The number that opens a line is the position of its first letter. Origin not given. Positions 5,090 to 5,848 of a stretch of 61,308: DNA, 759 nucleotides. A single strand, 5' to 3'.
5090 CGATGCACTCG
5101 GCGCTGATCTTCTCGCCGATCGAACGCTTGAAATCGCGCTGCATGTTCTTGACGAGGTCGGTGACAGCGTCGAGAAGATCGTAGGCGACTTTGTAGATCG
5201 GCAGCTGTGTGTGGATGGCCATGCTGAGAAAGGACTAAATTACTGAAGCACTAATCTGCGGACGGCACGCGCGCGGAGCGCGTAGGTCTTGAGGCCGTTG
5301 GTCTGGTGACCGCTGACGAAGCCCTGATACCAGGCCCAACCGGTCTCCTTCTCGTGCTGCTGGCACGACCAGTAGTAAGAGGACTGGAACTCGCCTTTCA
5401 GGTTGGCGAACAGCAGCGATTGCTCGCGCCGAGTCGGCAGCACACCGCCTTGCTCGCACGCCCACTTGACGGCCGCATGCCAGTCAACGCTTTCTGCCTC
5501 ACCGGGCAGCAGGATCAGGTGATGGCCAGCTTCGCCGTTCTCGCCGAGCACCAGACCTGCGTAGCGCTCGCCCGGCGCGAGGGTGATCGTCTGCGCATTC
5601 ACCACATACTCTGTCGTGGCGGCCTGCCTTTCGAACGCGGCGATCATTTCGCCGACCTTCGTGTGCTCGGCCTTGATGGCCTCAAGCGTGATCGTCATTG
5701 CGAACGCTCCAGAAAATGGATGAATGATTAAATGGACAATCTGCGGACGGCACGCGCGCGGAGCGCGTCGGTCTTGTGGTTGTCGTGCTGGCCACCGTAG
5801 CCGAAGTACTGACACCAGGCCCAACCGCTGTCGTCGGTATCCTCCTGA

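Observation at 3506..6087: Complete diversity-generating retroelement (two targets, avd, TR, RT) inside the phage early-left operon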

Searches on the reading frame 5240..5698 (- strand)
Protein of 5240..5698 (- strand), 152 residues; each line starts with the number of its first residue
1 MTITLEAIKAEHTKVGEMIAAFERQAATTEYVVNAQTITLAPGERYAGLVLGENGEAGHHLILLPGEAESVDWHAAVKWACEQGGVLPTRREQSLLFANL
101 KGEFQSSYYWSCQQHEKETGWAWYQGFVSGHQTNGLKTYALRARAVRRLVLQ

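Call 4: search_protein_families(library=pfam, proteins=[window:5240-5698:-], max_evalue=0.01)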
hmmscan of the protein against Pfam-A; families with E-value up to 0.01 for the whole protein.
window:5240-5698:- (152 aa): 1 family
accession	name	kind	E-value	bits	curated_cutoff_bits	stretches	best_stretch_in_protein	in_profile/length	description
PF07603.17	Lcl_C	-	0.00059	20.5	34.9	1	104-147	74-117/117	Lcl C-terminal domain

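Call 17: search_protein_families(library=phrogs, proteins=[window:5240-5698:-], max_evalue=0.001)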
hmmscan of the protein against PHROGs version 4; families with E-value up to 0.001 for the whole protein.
window:5240-5698:- (152 aa): 1 family
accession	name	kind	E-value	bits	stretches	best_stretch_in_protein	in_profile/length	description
phrog_4245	-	unknown function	2.3e-08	34.4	1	53-150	476-580/583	-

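Call 47: find_homologous_proteins(query=window:5240-5698:-, max_evalue=0.001)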
Query window:5240-5698:- (152 aa): 1172 proteins with E <= 0.001 among 1242 candidates; the best 120 are listed.
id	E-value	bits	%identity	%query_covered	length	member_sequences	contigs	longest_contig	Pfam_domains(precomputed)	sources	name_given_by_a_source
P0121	6.0e-97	339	100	100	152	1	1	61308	-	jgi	-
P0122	7.7e-73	261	80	100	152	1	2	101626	-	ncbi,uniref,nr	ncbi:DUF1566 domain-containing protein [Paraburkholderia rhynchosiae]|uniref:DUF1566 domain-containi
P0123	1.6e-68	247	77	100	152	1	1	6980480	-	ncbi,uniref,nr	ncbi:hypothetical protein B0G76_2884 [Paraburkholderia sp. BL23I1N1]|uniref:DUF1566 domain-containin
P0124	4.8e-68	246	78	100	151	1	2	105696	-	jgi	jgi:hypothetical protein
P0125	5.9e-66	239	76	100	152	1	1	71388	-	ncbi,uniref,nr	ncbi:DUF1566 domain-containing protein [Paraburkholderia fungorum]|uniref:DUF1566 domain-containing 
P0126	8.2e-66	238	75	99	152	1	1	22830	-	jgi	jgi:hypothetical protein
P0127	1.2e-65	238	74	100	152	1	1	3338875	-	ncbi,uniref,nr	ncbi:DUF1566 domain-containing protein [Paraburkholderia sp. D15]|uniref:DUF1566 domain-containing p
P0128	4.8e-65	236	74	99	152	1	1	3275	-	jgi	jgi:hypothetical protein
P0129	7.3e-65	235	74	100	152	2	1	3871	-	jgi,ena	-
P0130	8.8e-65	235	73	99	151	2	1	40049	-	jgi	-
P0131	2.2e-64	234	76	100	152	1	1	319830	-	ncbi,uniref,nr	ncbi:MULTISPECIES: Lcl C-terminal domain-containing protein [Paraburkholderia]|uniref:DUF1566 domain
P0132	5.2e-64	233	71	100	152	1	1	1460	-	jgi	jgi:hypothetical protein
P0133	1.5e-63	231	72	100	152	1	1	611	PF07603.18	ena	-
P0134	1.7e-63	231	72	99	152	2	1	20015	-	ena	-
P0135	3.9e-63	230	72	91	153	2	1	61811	PF07603.18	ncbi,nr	ncbi:TPA: DUF1566 domain-containing protein [Burkholderia vietnamiensis]|nr:DUF1566 domain-containin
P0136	1.8e-62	228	72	100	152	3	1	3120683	PF07603.18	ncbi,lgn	ncbi:DUF1566 domain-containing protein [Paraburkholderia terricola]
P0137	2.7e-62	227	72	91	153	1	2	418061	PF07603.18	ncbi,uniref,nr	ncbi:MAG: DUF1566 domain-containing protein [Paraburkholderia sp.]|uniref:DUF1566 domain-containing 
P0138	5.8e-62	226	68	100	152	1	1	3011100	PF07603.18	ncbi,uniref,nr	ncbi:hypothetical protein SAMN05443245_5185 [Paraburkholderia fungorum]|uniref:DUF1566 domain-contai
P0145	8.4e-59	216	69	99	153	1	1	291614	PF07603.18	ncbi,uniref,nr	ncbi:DUF1566 domain-containing protein [Burkholderia contaminans]|uniref:DUF1566 domain-containing p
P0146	2.3e-58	214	70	100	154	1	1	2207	PF07603.18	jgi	jgi:hypothetical protein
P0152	1.2e-57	212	66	99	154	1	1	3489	PF07603.18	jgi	jgi:hypothetical protein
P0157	2.3e-57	211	65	99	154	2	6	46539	PF07603.18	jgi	jgi:hypothetical protein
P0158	4.1e-57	210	62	100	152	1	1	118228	PF07603.18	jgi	-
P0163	1.1e-56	209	70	99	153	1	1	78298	PF07603.18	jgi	jgi:hypothetical protein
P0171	7.5e-55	203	62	99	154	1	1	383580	PF07603.18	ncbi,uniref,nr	ncbi:DUF1566 domain-containing protein [Paraburkholderia sp. WP4_3_2]|uniref:DUF1566 domain-containi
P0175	1.1e-54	202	63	99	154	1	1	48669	PF07603.18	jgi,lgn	jgi:hypothetical protein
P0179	3.1e-54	201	64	100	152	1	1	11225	PF07603.18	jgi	jgi:hypothetical protein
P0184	1.6e-53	198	62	99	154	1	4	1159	PF07603.18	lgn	-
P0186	2.3e-53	198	61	99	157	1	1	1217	PF07603.18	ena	-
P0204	4.9e-52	194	60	99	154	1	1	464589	PF07603.18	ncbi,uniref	ncbi:DUF1566 domain-containing protein [Paraburkholderia sp. RL17-383-BIF-A]|uniref:DUF1566 domain-c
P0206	6.1e-52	193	60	99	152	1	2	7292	PF07603.18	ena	-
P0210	1.0e-51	193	61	100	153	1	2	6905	PF07603.18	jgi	jgi:hypothetical protein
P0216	2.1e-51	192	61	98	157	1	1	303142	PF07603.18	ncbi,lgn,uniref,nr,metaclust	ncbi:hypothetical protein AWB78_01302 [Caballeronia calidae]|uniref:DUF1566 domain-containing protei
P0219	2.2e-51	192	60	99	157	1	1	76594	PF07603.18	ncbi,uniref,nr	ncbi:DUF1566 domain-containing protein [Paraburkholderia antibiotica]|uniref:DUF1566 domain-containi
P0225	3.3e-51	191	59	99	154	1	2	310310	PF07603.18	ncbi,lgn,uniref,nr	ncbi:hypothetical protein LMG28688_00774 [Paraburkholderia caffeinitolerans]|uniref:DUF1566 domain-c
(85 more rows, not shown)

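Call 55: predict_structure(alignment_id=A2)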
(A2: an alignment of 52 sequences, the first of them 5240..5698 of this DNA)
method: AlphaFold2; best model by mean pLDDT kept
length: 152 residues; sequences in the alignment: 52
mean_pLDDT: 91.9   pTM: 0.78
mean pLDDT of the five models: 91.9, 81.0, 81.1, 80.5, 79.0
residues with pLDDT >= 90: 116; 70-90: 25; 50-70: 11; < 50: 0
segments of 3 or more residues with pLDDT < 50: none
pLDDT, mean of each block of 10 residues (from residue 1): 87 90 71 76 93 88 97 99 98 98 97 96 97 98 97 77
secondary structure, 60 per line:
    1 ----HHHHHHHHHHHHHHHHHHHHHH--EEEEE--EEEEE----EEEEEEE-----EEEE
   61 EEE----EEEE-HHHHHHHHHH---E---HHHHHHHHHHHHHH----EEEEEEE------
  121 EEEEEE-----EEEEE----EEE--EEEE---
elements in order: H5-26 E29-33 E36-40 E45-51 E57-63 E68-71 H73-82 H90-103 E108-114 E121-126 E132-136 E141-143 E146-149

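Call 58: fold_search(model_id=the predicted structure, library=pdb)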
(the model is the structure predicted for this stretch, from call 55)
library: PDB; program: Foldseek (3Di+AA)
matches with E <= 10: 662; with E <= 0.001: 1
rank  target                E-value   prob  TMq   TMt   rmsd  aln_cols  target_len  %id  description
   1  8q4e_A                8.8e-05  1.00  0.54  0.62   3.7       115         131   23  Structure of Legionella pneumophila Lcl C-terminal domain (released 2023-12-27)
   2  1oz7_B                1.6e-03  1.00  0.45  0.55   5.0       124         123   10  Crystal structure of Echicetin from the venom of Indian saw-scaled viper (Echis carinatus) at 2.4 resolution (released 2003-12-30)
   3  1c3a_B                2.9e-03  1.00  0.44  0.53   5.4       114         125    9  CRYSTAL STRUCTURE OF FLAVOCETIN-A FROM THE HABU SNAKE VENOM, A NOVEL CYCLIC TETRAMER OF C-TYPE LECTIN-LIKE HETERODIMER (released 2000-03-06)
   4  1f00                  3.0e-03  1.00  0.41  0.24  11.4       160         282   14  CRYSTAL STRUCTURE OF C-TERMINAL 282-RESIDUE FRAGMENT OF ENTEROPATHOGENIC E. COLI INTIMIN (released 2000-07-12)
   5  1uos_B                6.5e-03  1.00  0.39  0.46   6.8       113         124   11  The Crystal Structure of the Snake Venom Toxin Convulxin (released 2003-10-14)
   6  4zrw_A                6.5e-03  1.00  0.49  0.51   5.2       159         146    8  Structure of cow mincle complexed with trehalose (released 2016-05-25)
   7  1htn                  6.9e-03  1.00  0.45  0.44   7.1       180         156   12  HUMAN TETRANECTIN, A TRIMERIC PLASMINOGEN BINDING PROTEIN WITH AN ALPHA-HELICAL COILED COIL (released 1997-12-03)
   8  1ixx_B                7.4e-03  1.00  0.44  0.53   6.4       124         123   12  CRYSTAL STRUCTURE OF COAGULATION FACTORS IX/X-BINDING PROTEIN (IX/X-BP) FROM VENOM OF HABU SNAKE WITH A HETERODIMER OF (released 1998-05-06)
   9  1egi_A                7.8e-03  1.00  0.43  0.50   5.7       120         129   10  STRUCTURE OF A C-TYPE CARBOHYDRATE-RECOGNITION DOMAIN (CRD-4) FROM THE MACROPHAGE MANNOSE RECEPTOR (released 2000-08-30)
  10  5ao5_B                8.8e-03  1.00  0.43  0.17   9.7       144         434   14  Endo180 D1-4, monoclinic form (released 2015-10-28)
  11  4qkg                  9.3e-03  1.00  0.45  0.61   6.6       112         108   12  Monomeric form of human LLT1, a ligand for NKR-P1 (released 2015-03-11)
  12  5ao6_A                9.3e-03  1.00  0.47  0.18   4.8       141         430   13  Endo180 D1-4, trigonal form (released 2015-10-28)
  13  8oks_B                9.3e-03  1.00  0.42  0.55   5.4       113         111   13  Crystal structure of Bdellovibrio bacteriovorus Bd2740 C-terminal domain (released 2023-10-25)
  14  5ao6_B                9.9e-03  1.00  0.43  0.17  12.5       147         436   14  Endo180 D1-4, trigonal form (released 2015-10-28)
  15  4kzw_B                1.0e-02  1.00  0.40  0.46   5.4       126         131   10  Structure of the carbohydrate-recognition domain of the C-type lectin mincle (released 2013-08-28)
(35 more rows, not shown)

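Call 62: fold_search(model_id=the predicted structure, library=viral)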
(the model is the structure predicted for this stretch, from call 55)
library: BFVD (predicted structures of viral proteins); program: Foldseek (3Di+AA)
matches with E <= 10: 309; with E <= 0.001: 4
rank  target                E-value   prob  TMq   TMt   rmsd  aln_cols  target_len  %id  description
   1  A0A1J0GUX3            2.2e-05  1.00  0.55  0.41  10.3       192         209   14  (no name in the UniProt tables at hand)
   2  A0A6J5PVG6            2.8e-05  1.00  0.53  0.69   4.0       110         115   22  DUF1566 domain-containing protein [uncultured Caudovirales phage]
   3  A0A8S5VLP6            4.0e-05  1.00  0.49  0.58   8.0       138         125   15  (no name in the UniProt tables at hand)
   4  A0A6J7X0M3            2.2e-04  1.00  0.55  0.15   5.2       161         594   17  Peptidase S74 domain-containing protein [uncultured Caudovirales phage]
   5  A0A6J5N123            1.1e-03  1.00  0.48  0.40   5.5       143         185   11  DUF1566 domain-containing protein [uncultured Caudovirales phage]
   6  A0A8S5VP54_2          1.9e-03  1.00  0.49  0.06  17.4       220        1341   10  (no name in the UniProt tables at hand)
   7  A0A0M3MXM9            3.0e-03  1.00  0.43  0.45   6.3       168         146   11  Membrane protein UL45 [Testudinid alphaherpesvirus 3]
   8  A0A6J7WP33            3.6e-03  1.00  0.47  0.19   7.6       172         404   15  DUF1566 domain-containing protein [uncultured Caudovirales phage]
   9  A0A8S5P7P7            4.5e-03  1.00  0.49  0.19  12.0       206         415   11  Uncharacterized protein [Podoviridae sp. ctU7u6]
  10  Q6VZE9                6.1e-03  1.00  0.47  0.45  11.5       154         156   10  CNPV198 C-type lectin-like protein [Canarypox virus]
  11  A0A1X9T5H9            6.1e-03  1.00  0.42  0.39  10.1       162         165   13  C-type lectin protein [Ranid herpesvirus 3]
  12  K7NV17                6.5e-03  0.96  0.35  0.31  11.9       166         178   15  F-lec1 protein [Chelonid alphaherpesvirus 5]
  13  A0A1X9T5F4            6.8e-03  1.00  0.50  0.43  15.9       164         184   12  C-type lectin protein [Ranid herpesvirus 3]
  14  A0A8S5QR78            8.2e-03  0.87  0.28  0.17  13.9       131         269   15  Uncharacterized protein [Siphoviridae sp. ctE6L85]
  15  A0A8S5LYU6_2          9.2e-03  1.00  0.27  0.04   1.7        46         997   41  DUF1566 domain-containing protein [Siphoviridae sp. ctkcl3]
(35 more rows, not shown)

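Call 82: search_protein_families(library=ncbifam, proteins=[window:5240-5698:-], max_evalue=0.01)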
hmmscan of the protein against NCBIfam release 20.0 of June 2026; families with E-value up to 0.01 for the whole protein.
window:5240-5698:- (152 aa): 1 family
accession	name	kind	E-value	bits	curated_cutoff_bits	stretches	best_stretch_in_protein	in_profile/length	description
NF046116.1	adhesin_Lcl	equivalog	0.0009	17.9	500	1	87-147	369-429/431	collagen-like adhesin Lcl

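Call 83: search_protein_families(library=padloc, proteins=[window:5240-5698:-], max_evalue=0.01)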
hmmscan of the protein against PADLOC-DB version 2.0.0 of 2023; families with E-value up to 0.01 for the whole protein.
window:5240-5698:- (152 aa): 0 families
